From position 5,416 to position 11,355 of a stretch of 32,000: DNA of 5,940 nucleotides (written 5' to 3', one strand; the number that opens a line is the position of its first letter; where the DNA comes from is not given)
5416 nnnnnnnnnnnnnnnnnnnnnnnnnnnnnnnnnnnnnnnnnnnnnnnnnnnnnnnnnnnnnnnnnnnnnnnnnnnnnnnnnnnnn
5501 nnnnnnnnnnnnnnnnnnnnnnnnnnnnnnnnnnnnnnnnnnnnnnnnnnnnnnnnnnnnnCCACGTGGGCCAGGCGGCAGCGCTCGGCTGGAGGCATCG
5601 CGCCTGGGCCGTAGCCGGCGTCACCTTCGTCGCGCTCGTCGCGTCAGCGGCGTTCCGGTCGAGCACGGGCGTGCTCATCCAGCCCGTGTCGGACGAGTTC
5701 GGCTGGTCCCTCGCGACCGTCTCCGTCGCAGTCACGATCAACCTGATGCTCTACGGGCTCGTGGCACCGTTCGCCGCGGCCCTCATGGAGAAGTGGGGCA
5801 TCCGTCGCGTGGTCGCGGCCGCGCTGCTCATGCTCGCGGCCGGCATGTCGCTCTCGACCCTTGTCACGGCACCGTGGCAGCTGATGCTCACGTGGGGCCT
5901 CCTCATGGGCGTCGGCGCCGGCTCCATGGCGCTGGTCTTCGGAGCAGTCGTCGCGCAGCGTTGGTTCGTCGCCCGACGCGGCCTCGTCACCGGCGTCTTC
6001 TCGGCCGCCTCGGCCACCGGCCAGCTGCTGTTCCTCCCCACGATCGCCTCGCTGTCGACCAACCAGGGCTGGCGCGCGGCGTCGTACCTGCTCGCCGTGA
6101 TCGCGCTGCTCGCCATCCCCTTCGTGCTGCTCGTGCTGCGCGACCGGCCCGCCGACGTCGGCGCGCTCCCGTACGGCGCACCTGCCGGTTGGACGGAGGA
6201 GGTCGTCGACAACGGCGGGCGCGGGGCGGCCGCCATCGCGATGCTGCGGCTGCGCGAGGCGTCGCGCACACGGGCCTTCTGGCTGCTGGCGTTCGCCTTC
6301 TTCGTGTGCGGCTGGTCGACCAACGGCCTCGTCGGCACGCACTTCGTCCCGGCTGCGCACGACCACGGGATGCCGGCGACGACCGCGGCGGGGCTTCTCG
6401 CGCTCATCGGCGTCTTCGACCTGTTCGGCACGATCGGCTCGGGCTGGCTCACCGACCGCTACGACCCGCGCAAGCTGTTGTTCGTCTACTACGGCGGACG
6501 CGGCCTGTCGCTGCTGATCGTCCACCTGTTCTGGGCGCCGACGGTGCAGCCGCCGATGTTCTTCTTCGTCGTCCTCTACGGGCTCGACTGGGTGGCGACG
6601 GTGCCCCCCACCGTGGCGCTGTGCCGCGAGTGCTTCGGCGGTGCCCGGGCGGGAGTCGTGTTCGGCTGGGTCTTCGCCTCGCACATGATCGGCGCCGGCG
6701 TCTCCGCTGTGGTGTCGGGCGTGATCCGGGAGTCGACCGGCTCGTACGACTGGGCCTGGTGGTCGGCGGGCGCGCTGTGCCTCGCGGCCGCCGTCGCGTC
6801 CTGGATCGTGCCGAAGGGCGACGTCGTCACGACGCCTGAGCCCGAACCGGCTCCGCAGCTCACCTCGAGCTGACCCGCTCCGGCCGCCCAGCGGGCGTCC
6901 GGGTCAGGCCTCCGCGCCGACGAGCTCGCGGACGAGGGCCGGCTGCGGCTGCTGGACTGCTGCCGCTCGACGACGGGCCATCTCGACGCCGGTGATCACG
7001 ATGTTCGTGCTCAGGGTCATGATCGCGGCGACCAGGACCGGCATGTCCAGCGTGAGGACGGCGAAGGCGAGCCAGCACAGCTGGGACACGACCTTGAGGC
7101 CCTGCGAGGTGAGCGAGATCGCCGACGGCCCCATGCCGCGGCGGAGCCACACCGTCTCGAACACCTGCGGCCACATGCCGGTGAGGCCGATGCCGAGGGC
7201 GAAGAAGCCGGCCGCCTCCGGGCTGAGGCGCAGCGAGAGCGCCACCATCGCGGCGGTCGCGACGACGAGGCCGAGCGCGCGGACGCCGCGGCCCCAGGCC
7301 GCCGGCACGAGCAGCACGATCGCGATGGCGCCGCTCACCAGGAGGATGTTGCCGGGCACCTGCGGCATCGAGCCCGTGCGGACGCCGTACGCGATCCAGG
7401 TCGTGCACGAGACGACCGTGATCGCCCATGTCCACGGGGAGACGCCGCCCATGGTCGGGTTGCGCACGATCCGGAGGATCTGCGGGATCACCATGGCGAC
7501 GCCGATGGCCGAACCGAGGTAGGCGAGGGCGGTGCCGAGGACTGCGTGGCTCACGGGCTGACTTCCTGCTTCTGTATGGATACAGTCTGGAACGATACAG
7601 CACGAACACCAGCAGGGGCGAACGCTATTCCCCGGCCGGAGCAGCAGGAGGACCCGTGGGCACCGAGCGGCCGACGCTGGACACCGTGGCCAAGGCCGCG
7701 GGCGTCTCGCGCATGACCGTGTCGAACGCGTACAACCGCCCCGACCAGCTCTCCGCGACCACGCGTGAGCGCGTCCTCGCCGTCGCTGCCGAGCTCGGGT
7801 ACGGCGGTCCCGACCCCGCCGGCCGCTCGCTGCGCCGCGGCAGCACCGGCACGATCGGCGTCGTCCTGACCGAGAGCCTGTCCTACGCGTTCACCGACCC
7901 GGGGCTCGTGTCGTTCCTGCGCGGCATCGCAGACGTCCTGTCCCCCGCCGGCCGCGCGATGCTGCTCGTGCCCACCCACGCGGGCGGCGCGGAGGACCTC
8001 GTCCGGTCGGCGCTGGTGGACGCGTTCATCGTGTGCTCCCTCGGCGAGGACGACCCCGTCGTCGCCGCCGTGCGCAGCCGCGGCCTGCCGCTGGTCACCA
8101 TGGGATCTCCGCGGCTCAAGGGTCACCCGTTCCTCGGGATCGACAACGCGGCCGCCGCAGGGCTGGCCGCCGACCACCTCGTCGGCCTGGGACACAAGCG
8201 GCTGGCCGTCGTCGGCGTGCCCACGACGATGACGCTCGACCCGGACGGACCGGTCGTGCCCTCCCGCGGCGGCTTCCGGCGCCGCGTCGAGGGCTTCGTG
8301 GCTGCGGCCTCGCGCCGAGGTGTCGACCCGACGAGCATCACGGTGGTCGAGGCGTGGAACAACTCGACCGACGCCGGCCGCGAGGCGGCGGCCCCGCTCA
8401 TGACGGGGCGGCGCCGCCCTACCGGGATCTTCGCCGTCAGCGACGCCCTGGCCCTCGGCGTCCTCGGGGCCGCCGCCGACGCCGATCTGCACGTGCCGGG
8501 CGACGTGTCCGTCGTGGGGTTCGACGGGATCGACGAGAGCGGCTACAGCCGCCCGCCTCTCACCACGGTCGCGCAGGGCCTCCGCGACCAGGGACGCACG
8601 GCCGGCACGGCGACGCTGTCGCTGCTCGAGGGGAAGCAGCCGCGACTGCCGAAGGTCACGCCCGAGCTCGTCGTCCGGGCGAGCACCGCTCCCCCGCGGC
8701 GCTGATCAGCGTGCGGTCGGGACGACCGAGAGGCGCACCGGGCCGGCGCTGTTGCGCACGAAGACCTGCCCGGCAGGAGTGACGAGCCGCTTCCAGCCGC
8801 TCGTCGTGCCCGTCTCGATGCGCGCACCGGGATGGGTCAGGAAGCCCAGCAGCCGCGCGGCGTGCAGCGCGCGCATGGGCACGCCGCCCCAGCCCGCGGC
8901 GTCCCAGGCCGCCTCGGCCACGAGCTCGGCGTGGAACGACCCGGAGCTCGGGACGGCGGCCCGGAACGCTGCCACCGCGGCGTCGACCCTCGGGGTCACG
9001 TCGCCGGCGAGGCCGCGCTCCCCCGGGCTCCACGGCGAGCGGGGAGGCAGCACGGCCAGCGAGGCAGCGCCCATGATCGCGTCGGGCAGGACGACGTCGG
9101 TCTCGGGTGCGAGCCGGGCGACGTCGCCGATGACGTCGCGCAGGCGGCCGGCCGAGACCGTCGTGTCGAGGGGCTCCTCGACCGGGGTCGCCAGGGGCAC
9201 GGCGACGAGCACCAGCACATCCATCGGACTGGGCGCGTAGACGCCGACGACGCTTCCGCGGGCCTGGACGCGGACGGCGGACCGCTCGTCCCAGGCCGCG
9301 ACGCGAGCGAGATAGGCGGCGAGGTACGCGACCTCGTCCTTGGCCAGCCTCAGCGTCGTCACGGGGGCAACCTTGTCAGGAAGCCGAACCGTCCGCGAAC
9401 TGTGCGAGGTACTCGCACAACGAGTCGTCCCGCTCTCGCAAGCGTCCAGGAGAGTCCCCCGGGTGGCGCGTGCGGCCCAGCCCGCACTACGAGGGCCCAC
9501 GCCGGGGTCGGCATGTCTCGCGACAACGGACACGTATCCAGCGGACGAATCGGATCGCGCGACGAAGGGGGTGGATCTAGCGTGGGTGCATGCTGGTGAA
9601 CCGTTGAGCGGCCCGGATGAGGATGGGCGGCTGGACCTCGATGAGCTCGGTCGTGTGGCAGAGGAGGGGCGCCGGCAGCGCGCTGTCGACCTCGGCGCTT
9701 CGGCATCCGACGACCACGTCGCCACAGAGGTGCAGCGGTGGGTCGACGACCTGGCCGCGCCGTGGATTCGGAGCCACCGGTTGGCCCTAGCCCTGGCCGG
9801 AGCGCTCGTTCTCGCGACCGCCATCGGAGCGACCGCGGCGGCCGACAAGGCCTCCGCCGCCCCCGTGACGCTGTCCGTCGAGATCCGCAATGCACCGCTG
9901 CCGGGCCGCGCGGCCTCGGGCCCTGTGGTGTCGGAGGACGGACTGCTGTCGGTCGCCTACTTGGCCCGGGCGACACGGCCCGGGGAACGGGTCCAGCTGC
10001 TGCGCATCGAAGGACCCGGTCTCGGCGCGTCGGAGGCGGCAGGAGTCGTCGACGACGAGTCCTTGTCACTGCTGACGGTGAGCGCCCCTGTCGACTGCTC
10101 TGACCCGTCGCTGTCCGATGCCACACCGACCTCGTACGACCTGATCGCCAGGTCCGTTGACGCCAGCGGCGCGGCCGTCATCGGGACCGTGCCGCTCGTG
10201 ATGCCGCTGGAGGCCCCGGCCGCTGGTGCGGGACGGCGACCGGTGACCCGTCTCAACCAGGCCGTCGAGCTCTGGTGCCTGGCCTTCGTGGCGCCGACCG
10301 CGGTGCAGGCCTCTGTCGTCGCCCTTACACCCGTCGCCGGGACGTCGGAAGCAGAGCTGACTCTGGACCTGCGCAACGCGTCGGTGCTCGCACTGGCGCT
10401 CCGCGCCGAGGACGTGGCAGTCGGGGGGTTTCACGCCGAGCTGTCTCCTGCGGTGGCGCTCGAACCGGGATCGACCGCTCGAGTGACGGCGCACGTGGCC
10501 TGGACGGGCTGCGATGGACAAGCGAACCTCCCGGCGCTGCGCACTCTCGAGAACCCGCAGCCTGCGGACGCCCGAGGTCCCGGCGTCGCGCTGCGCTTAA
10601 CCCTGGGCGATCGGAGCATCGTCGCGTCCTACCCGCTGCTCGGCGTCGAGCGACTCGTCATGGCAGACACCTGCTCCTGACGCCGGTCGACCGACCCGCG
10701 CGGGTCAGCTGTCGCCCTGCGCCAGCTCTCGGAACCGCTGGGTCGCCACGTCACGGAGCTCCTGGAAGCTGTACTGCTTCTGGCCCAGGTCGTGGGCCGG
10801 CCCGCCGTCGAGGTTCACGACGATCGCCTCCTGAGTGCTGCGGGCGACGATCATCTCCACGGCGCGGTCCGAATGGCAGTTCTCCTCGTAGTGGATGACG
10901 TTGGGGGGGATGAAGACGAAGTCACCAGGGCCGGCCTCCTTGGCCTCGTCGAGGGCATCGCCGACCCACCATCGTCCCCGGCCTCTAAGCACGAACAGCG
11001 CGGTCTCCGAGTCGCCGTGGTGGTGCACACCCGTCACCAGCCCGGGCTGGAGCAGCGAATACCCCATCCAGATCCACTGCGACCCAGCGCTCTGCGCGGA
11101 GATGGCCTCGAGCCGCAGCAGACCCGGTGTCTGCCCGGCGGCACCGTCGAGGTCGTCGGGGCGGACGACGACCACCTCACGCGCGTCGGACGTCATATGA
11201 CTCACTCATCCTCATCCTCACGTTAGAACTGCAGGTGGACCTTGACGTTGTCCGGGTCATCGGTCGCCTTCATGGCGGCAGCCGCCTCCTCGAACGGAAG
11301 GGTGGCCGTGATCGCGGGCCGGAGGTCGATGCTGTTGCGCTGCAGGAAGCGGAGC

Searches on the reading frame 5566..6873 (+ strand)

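Call 24: search_protein_families(library=pfam, proteins=[window:5566-6873:+], max_evalue=0.001)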
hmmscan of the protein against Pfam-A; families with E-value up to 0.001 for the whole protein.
window:5566-6873:+ (435 aa): 1 family
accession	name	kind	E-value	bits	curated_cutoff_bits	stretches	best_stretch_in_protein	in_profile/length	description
PF07690.21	MFS_1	-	1.6e-40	139.5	33.4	2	21-368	2-334/347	Major Facilitator Superfamily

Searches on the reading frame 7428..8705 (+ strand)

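Call 24: search_protein_families(library=pfam, proteins=[window:7428-8705:+], max_evalue=0.001)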
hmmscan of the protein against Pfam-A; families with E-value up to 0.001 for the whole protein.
window:7428-8705:+ (425 aa): 4 families
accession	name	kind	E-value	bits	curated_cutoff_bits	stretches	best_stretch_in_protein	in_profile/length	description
PF13377.12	Peripla_BP_3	-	1.8e-31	109.9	26.5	1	248-420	1-167/167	Periplasmic binding protein-like domain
PF00532.27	Peripla_BP_1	-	1.2e-15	58.2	22.2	1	141-393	2-254/281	Periplasmic binding proteins and sugar binding domain of LacI family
PF00356.27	LacI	-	7.9e-13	48.4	27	1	83-125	1-43/46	Bacterial regulatory proteins, lacI family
PF13407.12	Peripla_BP_4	-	5.1e-09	36.5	35.1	1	209-403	70-257/258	Periplasmic binding protein domain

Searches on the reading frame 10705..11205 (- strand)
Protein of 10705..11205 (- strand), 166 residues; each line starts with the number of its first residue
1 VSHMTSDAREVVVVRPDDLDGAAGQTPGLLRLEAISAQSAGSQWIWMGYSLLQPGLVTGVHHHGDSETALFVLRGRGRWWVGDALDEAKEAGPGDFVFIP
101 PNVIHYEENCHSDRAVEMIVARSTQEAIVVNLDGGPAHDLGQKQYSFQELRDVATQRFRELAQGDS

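Call 10: search_protein_families(library=pfam, proteins=[window:10705-11205:-], max_evalue=0.001)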
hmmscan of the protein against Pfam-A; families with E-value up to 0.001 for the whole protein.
window:10705-11205:- (166 aa): 2 families
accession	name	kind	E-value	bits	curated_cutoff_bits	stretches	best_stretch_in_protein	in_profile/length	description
PF07883.17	Cupin_2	-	2.3e-12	46.9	27.2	1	51-120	4-68/70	Cupin domain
PF00190.28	Cupin_1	-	4.5e-06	26.7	22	1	52-132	40-124/151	Cupin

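Call 53: search_protein_families(library=ncbifam, proteins=[window:10705-11205:-], max_evalue=0.00001)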
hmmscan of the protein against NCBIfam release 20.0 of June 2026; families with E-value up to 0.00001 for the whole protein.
window:10705-11205:- (166 aa): 0 families
